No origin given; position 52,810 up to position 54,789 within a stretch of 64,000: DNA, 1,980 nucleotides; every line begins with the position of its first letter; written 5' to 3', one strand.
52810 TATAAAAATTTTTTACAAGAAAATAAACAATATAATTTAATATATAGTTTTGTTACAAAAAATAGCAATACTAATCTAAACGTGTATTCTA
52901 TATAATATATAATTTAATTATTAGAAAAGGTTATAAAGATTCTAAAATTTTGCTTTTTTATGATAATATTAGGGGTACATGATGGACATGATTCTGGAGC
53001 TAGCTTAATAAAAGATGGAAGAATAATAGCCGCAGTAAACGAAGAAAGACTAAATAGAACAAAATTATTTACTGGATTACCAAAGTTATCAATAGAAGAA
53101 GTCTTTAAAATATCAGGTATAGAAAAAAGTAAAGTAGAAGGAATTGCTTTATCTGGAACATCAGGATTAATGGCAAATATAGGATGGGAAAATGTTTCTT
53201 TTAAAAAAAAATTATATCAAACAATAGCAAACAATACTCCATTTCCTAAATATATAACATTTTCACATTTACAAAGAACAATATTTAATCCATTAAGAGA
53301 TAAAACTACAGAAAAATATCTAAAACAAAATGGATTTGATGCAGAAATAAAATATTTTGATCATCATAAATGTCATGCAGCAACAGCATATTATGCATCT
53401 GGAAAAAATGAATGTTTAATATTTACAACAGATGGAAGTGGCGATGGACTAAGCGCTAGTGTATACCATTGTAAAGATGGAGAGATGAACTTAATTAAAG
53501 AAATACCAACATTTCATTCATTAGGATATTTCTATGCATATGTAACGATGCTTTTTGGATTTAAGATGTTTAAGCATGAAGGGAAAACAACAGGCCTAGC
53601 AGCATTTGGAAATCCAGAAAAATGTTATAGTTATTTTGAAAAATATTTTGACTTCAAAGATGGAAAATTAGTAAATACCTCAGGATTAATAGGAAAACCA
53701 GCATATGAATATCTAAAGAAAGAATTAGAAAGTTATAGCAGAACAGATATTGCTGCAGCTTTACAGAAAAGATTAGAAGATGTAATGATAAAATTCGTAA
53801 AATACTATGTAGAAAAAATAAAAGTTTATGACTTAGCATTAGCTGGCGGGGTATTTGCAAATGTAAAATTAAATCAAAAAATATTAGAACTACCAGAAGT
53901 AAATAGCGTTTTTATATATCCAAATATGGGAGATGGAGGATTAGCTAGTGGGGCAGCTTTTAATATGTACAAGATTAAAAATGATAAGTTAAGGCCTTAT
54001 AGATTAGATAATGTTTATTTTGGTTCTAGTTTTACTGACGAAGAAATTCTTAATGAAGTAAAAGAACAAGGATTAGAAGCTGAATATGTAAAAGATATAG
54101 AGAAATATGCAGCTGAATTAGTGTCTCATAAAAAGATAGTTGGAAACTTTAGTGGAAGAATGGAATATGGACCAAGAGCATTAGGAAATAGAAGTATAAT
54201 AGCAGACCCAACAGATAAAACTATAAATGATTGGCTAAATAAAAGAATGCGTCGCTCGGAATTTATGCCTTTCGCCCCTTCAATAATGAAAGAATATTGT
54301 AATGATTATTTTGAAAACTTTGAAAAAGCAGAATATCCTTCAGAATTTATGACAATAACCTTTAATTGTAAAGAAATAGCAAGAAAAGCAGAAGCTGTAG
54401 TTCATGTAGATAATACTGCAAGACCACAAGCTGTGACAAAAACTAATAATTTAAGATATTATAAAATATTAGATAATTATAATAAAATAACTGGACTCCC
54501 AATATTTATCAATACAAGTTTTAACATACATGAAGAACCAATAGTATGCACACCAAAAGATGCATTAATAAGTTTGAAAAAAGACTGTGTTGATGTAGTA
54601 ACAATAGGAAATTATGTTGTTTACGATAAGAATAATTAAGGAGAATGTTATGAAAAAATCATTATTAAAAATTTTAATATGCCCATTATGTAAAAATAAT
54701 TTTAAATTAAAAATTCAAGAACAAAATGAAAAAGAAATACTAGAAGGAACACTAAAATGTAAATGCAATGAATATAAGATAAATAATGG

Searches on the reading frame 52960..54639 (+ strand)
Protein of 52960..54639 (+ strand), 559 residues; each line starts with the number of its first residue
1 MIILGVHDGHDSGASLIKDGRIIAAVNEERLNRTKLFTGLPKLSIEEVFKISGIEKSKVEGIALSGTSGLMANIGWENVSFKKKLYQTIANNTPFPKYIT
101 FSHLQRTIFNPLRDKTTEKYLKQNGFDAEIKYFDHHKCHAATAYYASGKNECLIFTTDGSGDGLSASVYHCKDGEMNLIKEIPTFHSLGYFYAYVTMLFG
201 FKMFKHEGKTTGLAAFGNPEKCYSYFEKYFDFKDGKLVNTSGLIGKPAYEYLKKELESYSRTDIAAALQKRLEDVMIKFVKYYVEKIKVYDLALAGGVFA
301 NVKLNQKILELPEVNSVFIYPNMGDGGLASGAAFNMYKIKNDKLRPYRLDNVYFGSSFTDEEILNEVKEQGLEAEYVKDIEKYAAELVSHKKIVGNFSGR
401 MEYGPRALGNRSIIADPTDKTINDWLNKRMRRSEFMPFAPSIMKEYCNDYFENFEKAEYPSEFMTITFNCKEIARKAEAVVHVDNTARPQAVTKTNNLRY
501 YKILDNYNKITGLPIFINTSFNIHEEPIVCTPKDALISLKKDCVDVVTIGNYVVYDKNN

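Call 75: find_encoding_contigs(protein=window:52960-54639:+, flank=10000, max_places=6)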
Protein window:52960-54639:+ (559 aa): 2 contigs read that carry it; 2 places shown.
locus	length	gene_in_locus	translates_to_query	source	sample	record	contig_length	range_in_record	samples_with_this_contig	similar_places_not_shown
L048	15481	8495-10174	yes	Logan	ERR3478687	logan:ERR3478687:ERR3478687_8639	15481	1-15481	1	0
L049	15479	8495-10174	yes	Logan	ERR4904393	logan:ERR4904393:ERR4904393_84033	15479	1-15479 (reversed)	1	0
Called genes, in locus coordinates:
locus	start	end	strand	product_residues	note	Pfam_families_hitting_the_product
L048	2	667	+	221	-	?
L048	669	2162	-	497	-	PF13231:PMT_2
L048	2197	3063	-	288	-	PF00535:Glycos_transf_2, PF13641:Glyco_tranf_2_3, PF13632:Glyco_trans_2_3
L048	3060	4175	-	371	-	PF13477:Glyco_trans_4_2 (weak), PF13439:Glyco_transf_4, PF13579:Glyco_trans_4_4 (weak), PF13524:Glyco_trans_1_2 (faint), PF20706:GT4-conflict (weak), PF00534:Glycos_transf_1, PF13692:Glyco_trans_1_4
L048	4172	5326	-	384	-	PF13477:Glyco_trans_4_2 (weak), PF13439:Glyco_transf_4, PF13579:Glyco_trans_4_4, PF20706:GT4-conflict (faint), PF00534:Glycos_transf_1, PF13692:Glyco_trans_1_4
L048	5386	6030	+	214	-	-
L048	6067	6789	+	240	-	PF00535:Glycos_transf_2, PF10111:Glyco_tranf_2_2 (weak)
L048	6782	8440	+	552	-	PF13231:PMT_2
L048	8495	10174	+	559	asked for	PF02543:Carbam_trans_N, PF22521:HypF_C_2 (weak), PF16861:Carbam_trans_C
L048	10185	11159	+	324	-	PF08003:Methyltransf_9 (weak), PF13489:Methyltransf_23, PF01209:Ubie_methyltran (weak), PF03848:TehB (weak), PF13847:Methyltransf_31, PF08241:Methyltransf_11, PF08242:Methyltransf_12, PF13649:Methyltransf_25, +1 more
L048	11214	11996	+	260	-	PF00657:Lipase_GDSL, PF13472:Lipase_GDSL_2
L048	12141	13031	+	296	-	PF01073:3Beta_HSD, PF01370:Epimerase, PF02719:Polysacc_synt_2, PF04321:RmlD_sub_bind, PF05368:NmrA, PF07993:NAD_binding_4 (weak), PF13460:NAD_binding_10, PF16363:GDP_Man_Dehyd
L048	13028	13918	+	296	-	PF01073:3Beta_HSD, PF01370:Epimerase, PF02719:Polysacc_synt_2, PF04321:RmlD_sub_bind, PF05368:NmrA, PF08659:KR (weak), PF13460:NAD_binding_10, PF16363:GDP_Man_Dehyd, +1 more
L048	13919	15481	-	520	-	?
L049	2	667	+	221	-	?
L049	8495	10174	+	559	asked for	PF02543:Carbam_trans_N, PF22521:HypF_C_2 (weak), PF16861:Carbam_trans_C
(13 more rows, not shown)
